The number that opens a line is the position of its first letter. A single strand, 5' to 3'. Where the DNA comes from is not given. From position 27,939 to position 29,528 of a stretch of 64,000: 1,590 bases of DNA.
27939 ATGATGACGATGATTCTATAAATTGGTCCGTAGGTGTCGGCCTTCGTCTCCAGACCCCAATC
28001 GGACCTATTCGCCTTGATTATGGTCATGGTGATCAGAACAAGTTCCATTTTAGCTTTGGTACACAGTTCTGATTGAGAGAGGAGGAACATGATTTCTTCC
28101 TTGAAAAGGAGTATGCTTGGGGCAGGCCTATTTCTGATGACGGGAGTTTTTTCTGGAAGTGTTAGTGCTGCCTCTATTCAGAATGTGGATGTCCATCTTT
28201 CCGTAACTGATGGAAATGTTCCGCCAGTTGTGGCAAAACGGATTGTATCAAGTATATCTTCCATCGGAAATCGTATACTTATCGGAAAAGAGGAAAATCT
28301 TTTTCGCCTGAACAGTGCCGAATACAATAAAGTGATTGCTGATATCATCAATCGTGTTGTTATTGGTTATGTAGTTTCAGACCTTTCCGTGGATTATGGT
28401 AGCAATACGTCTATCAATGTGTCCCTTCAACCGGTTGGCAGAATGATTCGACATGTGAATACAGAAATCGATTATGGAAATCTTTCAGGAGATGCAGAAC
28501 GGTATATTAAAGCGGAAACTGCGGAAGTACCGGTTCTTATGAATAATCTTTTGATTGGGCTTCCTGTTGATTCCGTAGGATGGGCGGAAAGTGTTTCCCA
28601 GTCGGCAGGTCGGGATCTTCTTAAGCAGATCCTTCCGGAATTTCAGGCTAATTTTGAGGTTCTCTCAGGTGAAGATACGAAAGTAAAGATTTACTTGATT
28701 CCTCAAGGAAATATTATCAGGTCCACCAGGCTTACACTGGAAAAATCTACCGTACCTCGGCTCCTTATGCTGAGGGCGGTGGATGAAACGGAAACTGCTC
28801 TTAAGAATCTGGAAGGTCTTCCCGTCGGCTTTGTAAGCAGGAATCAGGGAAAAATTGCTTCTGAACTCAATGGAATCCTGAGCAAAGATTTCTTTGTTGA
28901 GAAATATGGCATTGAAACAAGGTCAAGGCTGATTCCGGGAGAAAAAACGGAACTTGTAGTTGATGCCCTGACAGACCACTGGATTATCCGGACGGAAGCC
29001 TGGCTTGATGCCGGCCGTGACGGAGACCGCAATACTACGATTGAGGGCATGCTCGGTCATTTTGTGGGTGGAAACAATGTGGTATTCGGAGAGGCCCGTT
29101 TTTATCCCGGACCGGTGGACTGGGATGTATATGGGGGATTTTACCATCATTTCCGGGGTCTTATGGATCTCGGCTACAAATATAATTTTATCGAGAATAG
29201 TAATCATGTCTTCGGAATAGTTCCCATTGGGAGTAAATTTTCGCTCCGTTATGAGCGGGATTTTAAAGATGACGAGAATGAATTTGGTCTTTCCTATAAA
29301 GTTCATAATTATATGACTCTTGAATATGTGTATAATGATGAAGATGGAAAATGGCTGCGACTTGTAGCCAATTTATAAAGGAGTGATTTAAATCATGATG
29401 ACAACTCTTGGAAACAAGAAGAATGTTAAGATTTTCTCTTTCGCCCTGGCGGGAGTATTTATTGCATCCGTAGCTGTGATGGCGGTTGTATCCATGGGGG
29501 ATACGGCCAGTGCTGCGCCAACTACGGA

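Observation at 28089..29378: Uncharacterised protein directly after bamA with an exact 90-residue tandem periodicity and an OMP-like C-terminus: a candidate new BAM/TAM-associated component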

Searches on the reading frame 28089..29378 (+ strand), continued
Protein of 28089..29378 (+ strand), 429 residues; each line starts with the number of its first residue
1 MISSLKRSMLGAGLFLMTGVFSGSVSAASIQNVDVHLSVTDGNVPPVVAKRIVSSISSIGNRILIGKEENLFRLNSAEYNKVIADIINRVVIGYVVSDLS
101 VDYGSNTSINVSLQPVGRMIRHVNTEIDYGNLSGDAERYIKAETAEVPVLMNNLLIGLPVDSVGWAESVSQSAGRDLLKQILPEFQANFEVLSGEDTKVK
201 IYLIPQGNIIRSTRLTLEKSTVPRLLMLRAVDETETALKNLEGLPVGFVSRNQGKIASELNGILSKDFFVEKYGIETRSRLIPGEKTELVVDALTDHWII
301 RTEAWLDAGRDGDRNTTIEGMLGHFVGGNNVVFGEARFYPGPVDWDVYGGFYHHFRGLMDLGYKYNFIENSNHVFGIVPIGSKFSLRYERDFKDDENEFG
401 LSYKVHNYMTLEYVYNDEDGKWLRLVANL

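Call 35: list_cluster_members(proteins=[P0133, P0140, P0168, P0178, P0186, P0209, P0226, P0232, P0249, P0269])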
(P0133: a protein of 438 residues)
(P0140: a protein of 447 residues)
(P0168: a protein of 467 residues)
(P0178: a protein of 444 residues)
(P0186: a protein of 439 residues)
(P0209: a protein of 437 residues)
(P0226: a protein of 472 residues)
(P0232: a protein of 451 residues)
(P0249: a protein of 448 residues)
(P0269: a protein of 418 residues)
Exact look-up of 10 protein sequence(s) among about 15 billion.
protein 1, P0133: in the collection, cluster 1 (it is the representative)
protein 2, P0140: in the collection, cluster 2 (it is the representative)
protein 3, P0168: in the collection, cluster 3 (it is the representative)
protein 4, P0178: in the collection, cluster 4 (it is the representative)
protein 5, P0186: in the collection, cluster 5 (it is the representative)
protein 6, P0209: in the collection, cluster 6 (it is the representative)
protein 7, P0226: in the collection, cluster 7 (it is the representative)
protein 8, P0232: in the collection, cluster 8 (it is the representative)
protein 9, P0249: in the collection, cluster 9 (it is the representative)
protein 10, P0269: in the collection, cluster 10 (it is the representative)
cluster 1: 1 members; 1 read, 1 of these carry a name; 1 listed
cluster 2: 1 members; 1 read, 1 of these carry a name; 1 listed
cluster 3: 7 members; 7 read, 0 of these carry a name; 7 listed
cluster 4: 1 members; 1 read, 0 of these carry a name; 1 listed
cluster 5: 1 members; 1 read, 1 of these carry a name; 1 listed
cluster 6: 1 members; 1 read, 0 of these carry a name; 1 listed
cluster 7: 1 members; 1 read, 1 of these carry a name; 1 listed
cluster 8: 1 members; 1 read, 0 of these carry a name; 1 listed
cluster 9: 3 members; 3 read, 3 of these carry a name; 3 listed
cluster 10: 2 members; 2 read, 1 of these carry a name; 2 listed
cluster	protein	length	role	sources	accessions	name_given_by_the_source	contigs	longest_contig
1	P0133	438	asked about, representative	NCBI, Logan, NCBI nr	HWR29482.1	MAG TPA: hypothetical protein VN631_06570 [Negativicutes bacterium] | hypothetical protein [Negativicutes bacterium]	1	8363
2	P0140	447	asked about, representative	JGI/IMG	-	hypothetical protein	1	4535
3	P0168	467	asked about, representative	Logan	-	-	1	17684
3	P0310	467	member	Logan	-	-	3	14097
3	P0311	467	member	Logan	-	-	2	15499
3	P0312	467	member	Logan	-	-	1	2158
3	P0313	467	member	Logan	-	-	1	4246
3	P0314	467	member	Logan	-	-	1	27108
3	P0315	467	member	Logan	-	-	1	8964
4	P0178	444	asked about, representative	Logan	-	-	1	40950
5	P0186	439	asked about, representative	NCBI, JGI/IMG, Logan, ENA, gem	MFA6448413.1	MAG: hypothetical protein WCX65_03005 [bacterium]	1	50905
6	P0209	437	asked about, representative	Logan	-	-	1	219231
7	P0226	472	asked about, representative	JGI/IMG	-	hypothetical protein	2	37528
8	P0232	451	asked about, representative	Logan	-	-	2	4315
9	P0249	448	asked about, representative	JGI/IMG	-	hypothetical protein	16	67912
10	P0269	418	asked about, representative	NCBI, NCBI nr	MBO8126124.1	MAG: hypothetical protein H0Z38_02690 [Firmicutes bacterium] | hypothetical protein [Bacillota bacterium]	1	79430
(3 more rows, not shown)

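Call 47: find_homologous_proteins(query=A3, max_evalue=0.001)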
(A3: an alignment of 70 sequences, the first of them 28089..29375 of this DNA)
Query A3 (70 sequences) (429 aa, profile of the alignment): 160 proteins with E <= 0.001 among 8000 candidates; the best 120 are listed.
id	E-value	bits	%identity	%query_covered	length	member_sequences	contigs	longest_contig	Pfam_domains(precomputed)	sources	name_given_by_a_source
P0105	1.6e-127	444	58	99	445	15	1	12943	-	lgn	-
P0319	4.3e-127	443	34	99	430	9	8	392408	-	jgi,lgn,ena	-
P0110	6.2e-127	442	56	98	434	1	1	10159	-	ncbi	-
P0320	9.5e-127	441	34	99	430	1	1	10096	-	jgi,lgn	jgi:hypothetical protein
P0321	1.5e-126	441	34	93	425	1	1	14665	-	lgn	-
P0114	1.9e-126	440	56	98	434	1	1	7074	-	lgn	-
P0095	2.1e-126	440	58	100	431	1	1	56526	-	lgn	-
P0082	2.1e-126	440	65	100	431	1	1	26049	-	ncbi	-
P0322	2.7e-126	440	35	93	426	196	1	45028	-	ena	-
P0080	7.8e-126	438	67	100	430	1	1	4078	-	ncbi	-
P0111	9.1e-126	438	57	97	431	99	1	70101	-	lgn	-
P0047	2.7e-125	437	70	100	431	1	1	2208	-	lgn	-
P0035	2.9e-125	437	69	100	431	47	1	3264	-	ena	-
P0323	3.1e-125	436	50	98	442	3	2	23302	-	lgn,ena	-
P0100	4.0e-125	436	61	94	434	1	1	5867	-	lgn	-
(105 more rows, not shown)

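Call 48: search_solved_structures(query=A3, max_evalue=10)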
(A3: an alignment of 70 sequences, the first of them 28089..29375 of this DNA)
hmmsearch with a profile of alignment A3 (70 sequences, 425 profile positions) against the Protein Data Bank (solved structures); distinct sequences matched with E-value up to 10: 6.
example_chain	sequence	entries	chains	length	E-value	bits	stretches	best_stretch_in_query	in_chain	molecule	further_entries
9fdg_A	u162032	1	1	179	0.00041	22.5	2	320-368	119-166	TMB12sol9_3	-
9wyu_A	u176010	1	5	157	0.028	16.4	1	252-305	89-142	Anti-Parallel Protein 10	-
3gcg_B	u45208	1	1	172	0.13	14.2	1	66-97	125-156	L0028 (Mitochondria associated protein)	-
6x1k_A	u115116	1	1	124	0.62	12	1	309-402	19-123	De novo designed transmembrane beta-barrel TMB2.3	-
7qi2_A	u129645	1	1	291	1.5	10.7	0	310-390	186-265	Voltage-dependent anion-selective channel protein 1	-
6r2q_B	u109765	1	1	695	2.5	10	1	296-371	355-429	Uncharacterized protein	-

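Call 49: find_encoding_contigs(protein=P0269, flank=7000, max_places=1)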
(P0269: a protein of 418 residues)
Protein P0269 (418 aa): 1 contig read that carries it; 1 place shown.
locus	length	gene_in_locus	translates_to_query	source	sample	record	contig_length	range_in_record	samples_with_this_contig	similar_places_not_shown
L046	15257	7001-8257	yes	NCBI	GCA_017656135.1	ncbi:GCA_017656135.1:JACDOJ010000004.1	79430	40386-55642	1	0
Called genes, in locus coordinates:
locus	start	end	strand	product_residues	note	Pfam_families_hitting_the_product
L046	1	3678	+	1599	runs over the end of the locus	PF27051:TamB_N (faint), PF04357:TamB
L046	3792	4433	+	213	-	PF04542:Sigma70_r2, PF08281:Sigma70_r4_2 (weak)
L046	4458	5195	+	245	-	-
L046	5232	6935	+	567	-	PF07244:POTRA, PF25282:POTRA1_3_Toc75 (faint), PF07244:POTRA, PF01103:Omp85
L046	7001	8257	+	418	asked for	-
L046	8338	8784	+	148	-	PF03938:OmpH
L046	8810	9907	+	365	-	-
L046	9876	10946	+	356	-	PF04613:LpxD, PF25084:LbH_EIF2B (weak), PF14602:Hexapep_2 (faint), PF00132:Hexapep, PF25087:GMPPB_C (weak), PF00132:Hexapep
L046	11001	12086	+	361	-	PF03739:LptF_LptG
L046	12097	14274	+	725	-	-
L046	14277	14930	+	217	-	PF06835:LptC, PF03968:LptD_N (faint)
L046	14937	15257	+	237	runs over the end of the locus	PF03968:LptD_N (faint)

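Call 50: find_encoding_contigs(protein=P0186, flank=7000, max_places=1)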
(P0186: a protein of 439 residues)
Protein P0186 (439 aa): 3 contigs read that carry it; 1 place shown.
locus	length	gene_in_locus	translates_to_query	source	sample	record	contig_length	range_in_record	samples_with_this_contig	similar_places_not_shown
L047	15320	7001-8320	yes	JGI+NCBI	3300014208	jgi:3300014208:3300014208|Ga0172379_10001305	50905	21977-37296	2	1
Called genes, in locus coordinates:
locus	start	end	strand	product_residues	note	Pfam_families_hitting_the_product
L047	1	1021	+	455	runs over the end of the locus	PF01225:Mur_ligase, PF08245:Mur_ligase_M, PF02875:Mur_ligase_C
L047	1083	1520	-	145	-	PF13291:ACT_4 (faint), PF13840:ACT_7 (faint), PF19571:ACT_8, PF01842:ACT, PF22629:ACT_AHAS_ss (weak)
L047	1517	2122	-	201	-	PF01558:POR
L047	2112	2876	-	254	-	PF02775:TPP_enzyme_C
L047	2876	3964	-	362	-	PF01855:POR_N, PF17147:PFOR_II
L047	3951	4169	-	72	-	PF12797:Fer4_2 (faint), PF12800:Fer4_4 (faint), PF25160:LdpA_Fe-S-bd (faint), PF12837:Fer4_6 (faint), PF13237:Fer4_10, PF14697:Fer4_21 (weak), PF12838:Fer4_7, PF13187:Fer4_9, +2 more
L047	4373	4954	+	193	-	PF02525:Flavodoxin_2, PF03358:FMN_red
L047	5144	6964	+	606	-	PF07244:POTRA, PF08479:POTRA_2 (weak), PF07244:POTRA, PF01103:Omp85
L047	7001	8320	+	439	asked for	-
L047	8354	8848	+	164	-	PF03938:OmpH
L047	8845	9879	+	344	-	-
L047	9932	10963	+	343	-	PF04613:LpxD, PF25084:LbH_EIF2B (weak), PF25087:GMPPB_C (faint), PF00132:Hexapep (weak), PF14602:Hexapep_2 (faint), PF00132:Hexapep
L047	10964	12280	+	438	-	-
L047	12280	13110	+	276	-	PF03331:LpxC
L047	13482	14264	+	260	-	PF25084:LbH_EIF2B (faint), PF25087:GMPPB_C (faint), PF00132:Hexapep, PF13720:Acetyltransf_11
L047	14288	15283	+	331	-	PF01408:GFO_IDH_MocA, PF03447:NAD_binding_3 (weak), PF02894:GFO_IDH_MocA_C, PF22725:GFO_IDH_MocA_C3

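Call 51: find_encoding_contigs(protein=P0209, flank=7000, max_places=1)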
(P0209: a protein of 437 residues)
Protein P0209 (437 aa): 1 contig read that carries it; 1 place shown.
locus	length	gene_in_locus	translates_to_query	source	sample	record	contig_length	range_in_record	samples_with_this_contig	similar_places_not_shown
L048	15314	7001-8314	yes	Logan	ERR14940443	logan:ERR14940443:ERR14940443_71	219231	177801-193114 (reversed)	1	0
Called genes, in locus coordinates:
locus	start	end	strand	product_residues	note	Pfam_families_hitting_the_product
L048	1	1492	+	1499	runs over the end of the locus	PF05170:AsmA (faint), PF05359:DUF748 (weak), PF13116:YhdP (faint), PF27051:TamB_N (weak), PF04357:TamB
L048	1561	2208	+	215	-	PF04542:Sigma70_r2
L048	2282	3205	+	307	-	PF02463:SMC_N (faint), PF00005:ABC_tran, PF13304:AAA_21, PF27102:NodI_C (faint)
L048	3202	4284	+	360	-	PF12698:ABC2_membrane_3, PF01061:ABC2_membrane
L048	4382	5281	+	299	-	-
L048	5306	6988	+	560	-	PF07244:POTRA, PF08479:POTRA_2 (faint), PF07244:POTRA, PF03865:ShlB (faint), PF01103:Omp85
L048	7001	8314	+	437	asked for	-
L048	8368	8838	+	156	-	PF03938:OmpH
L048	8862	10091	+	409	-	PF03938:OmpH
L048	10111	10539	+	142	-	PF03938:OmpH (weak)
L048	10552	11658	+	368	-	PF14602:Hexapep_2 (faint), PF04613:LpxD, PF25084:LbH_EIF2B (weak), PF25087:GMPPB_C (faint), PF00132:Hexapep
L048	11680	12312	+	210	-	-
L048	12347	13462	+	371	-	PF03739:LptF_LptG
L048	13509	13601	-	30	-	-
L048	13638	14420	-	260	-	PF07833:Cu_amine_oxidN1, PF25929:DUF7974 (faint), PF12690:BsuPI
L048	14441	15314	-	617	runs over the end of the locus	PF22148:Fervidolysin_NPro-like, PF00082:Peptidase_S8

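Call 52: find_encoding_contigs(protein=P0249, flank=7000, max_places=1)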
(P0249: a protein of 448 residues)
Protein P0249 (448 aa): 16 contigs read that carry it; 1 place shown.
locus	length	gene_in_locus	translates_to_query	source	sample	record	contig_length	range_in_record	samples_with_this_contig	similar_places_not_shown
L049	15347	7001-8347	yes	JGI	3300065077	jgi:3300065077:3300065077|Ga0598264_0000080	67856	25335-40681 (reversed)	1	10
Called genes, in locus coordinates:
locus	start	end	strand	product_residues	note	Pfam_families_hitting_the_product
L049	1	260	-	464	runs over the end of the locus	PF00139:Lectin_legB, PF03388:Lectin_leg-like (faint), PF18483:Lectin_L-type_dom, PF00139:Lectin_legB, PF18483:Lectin_L-type_dom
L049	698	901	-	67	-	PF00313:CSD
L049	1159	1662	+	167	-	PF03061:4HBT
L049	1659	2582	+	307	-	PF00106:adh_short (weak), PF01073:3Beta_HSD, PF01370:Epimerase, PF02719:Polysacc_synt_2, PF04321:RmlD_sub_bind, PF13460:NAD_binding_10, PF16363:GDP_Man_Dehyd, PF07993:NAD_binding_4 (weak)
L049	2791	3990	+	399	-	PF07963:N_methyl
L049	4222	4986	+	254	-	-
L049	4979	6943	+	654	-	PF07244:POTRA, PF01103:Omp85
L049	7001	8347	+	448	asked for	-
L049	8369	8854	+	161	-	PF03938:OmpH (weak)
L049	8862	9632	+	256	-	-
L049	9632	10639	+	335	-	PF04613:LpxD (weak), PF25084:LbH_EIF2B, PF00132:Hexapep, PF25087:GMPPB_C, PF00132:Hexapep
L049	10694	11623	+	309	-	PF25084:LbH_EIF2B (weak), PF25087:GMPPB_C, PF00132:Hexapep, PF14602:Hexapep_2 (faint), PF00132:Hexapep, PF13720:Acetyltransf_11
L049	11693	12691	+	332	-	PF01408:GFO_IDH_MocA, PF22725:GFO_IDH_MocA_C3, PF02894:GFO_IDH_MocA_C (weak)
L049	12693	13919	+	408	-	PF02684:LpxB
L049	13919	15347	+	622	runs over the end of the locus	PF00664:ABC_membrane, PF00005:ABC_tran, PF02463:SMC_N (faint)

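Call 59: search_protein_families(library=ncbifam, proteins=[P0276, P0145, window:28089-29375:+], max_evalue=1)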
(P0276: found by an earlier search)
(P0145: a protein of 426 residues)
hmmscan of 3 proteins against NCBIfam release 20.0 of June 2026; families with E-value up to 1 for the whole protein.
P0276 (426 aa): 1 family
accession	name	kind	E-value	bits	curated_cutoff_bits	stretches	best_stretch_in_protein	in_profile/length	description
NF011433.1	PRK14864.1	equivalog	0.0076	16.5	100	1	7-88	6-85/98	biofilm peroxide resistance protein BsmA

P0145 (426 aa): 0 families

window:28089-29375:+ (429 aa): 0 families

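Call 63: list_cluster_members(proteins=[P0180, P0192, P0195, P0200, P0211, P0212, P0219, P0229, P0231, P0294])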
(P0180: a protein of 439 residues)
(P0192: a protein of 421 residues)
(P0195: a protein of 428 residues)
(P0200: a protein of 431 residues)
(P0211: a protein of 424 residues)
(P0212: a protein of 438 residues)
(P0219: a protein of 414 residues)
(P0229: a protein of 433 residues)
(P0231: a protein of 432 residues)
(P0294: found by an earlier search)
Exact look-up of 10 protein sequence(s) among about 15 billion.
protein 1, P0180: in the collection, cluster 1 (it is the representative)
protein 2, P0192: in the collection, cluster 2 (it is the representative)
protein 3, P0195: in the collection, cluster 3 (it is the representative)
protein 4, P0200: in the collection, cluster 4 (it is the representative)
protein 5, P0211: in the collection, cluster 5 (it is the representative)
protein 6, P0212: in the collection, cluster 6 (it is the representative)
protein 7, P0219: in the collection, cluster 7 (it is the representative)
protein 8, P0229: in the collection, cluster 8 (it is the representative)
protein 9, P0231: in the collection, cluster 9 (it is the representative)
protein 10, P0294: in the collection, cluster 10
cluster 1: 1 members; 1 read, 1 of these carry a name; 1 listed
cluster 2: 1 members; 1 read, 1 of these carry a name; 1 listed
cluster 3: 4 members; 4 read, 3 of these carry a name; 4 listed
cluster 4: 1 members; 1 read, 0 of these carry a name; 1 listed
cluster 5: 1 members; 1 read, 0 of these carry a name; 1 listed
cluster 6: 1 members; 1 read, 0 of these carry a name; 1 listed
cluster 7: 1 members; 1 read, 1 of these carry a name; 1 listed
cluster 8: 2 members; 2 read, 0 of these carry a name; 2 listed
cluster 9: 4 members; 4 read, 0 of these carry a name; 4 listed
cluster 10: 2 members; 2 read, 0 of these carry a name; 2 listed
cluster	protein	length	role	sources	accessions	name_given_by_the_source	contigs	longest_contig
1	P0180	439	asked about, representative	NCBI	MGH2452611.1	MAG: hypothetical protein ACRDF5_02460 [bacterium]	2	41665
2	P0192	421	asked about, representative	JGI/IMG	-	hypothetical protein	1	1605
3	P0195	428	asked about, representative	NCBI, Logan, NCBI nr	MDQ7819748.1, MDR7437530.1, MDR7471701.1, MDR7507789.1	MAG: hypothetical protein QN173_09325 [Armatimonadota bacterium] | hypothetical protein [Armatimonadota bacterium]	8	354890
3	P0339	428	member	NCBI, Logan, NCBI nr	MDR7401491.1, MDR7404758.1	MAG: hypothetical protein QN155_04625 [Armatimonadota bacterium] | hypothetical protein [Armatimonadota bacterium]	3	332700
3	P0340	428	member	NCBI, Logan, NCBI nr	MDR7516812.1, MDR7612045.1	MAG: hypothetical protein QN210_06485 [Armatimonadota bacterium] | hypothetical protein [Armatimonadota bacterium]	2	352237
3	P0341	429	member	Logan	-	-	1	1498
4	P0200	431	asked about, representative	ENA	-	-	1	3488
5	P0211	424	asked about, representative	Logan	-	-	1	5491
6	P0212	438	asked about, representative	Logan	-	-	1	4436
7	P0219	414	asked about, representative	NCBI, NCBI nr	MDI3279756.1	MAG: hypothetical protein QJR13_00080 [Bacillota bacterium] | hypothetical protein [Bacillota bacterium]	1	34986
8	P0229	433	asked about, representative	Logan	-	-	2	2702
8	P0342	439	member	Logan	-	-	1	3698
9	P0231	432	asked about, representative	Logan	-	-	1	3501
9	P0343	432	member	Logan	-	-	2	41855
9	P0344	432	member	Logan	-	-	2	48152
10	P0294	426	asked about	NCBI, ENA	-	-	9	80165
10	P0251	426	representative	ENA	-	-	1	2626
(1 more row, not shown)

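Call 64: find_encoding_contigs(protein=P0195, flank=8000, max_places=1)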
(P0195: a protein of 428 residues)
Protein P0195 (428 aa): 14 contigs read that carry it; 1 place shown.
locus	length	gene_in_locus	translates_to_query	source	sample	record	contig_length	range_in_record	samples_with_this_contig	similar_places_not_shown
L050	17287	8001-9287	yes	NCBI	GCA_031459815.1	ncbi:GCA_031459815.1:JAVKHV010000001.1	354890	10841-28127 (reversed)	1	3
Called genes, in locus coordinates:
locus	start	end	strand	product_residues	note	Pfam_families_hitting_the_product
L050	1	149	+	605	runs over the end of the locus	PF05580:Peptidase_S55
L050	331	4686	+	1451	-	PF05170:AsmA (weak), PF05359:DUF748, PF27051:TamB_N (weak), PF04357:TamB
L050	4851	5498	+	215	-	PF04542:Sigma70_r2, PF04545:Sigma70_r4 (weak)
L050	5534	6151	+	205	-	-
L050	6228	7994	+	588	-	PF07244:POTRA (weak), PF25282:POTRA1_3_Toc75 (faint), PF07244:POTRA, PF08479:POTRA_2 (weak), PF07244:POTRA (weak), PF01103:Omp85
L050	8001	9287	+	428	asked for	-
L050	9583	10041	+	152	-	PF03938:OmpH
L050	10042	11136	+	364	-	-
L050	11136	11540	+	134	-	PF03938:OmpH (weak)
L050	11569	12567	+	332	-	PF04613:LpxD, PF25087:GMPPB_C (weak), PF25084:LbH_EIF2B (faint), PF00132:Hexapep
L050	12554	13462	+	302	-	PF03331:LpxC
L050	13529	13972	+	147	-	PF22817:ApeP-like, PF07977:FabA, PF22818:ApeI-like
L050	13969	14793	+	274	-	PF25087:GMPPB_C (faint), PF14602:Hexapep_2 (faint), PF25084:LbH_EIF2B (faint), PF00132:Hexapep, PF13720:Acetyltransf_11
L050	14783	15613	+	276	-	PF17930:LpxI_N, PF06230:LpxI_C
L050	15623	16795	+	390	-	PF02684:LpxB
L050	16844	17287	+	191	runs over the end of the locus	PF06835:LptC (weak)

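Call 65: find_encoding_contigs(protein=P0180, flank=8000, max_places=1)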
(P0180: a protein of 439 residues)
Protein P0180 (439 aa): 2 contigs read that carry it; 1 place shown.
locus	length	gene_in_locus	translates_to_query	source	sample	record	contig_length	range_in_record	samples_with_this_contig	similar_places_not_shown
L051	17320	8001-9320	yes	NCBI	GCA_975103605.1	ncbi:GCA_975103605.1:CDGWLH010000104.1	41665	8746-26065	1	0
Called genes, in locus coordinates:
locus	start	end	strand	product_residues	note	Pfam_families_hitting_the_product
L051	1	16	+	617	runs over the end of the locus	PF05580:Peptidase_S55 (weak)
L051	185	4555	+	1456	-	PF05359:DUF748, PF13116:YhdP (faint), PF27051:TamB_N (weak), PF04357:TamB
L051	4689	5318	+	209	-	PF04542:Sigma70_r2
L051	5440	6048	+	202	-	-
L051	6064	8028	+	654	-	-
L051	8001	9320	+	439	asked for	-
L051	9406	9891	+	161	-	PF03938:OmpH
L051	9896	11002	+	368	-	PF03938:OmpH (faint)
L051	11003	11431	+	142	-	PF03938:OmpH (weak)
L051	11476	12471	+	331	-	-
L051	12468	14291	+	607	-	-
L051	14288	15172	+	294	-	PF03331:LpxC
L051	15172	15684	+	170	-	PF22817:ApeP-like, PF07977:FabA, PF22818:ApeI-like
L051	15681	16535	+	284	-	PF00132:Hexapep (weak), PF25084:LbH_EIF2B (faint), PF00132:Hexapep (weak), PF25087:GMPPB_C (weak), PF00132:Hexapep (weak), PF13720:Acetyltransf_11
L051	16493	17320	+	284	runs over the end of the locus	PF17930:LpxI_N, PF06230:LpxI_C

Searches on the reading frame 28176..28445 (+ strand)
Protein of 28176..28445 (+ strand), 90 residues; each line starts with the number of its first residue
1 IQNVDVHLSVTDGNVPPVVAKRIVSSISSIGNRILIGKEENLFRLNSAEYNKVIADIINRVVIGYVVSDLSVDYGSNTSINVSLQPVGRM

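Call 34: search_protein_families(library=pfam, proteins=[window:28176-28445:+], max_evalue=10)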
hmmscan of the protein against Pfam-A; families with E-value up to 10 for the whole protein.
seq(90 aa): 1 family
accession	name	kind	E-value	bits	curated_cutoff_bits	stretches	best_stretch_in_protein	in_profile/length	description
PF23592.1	Cadherin_CELSR2_9th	-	0.026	15.1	36.8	1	30-81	43-94/100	CELSR2-like, ninth cadherin domain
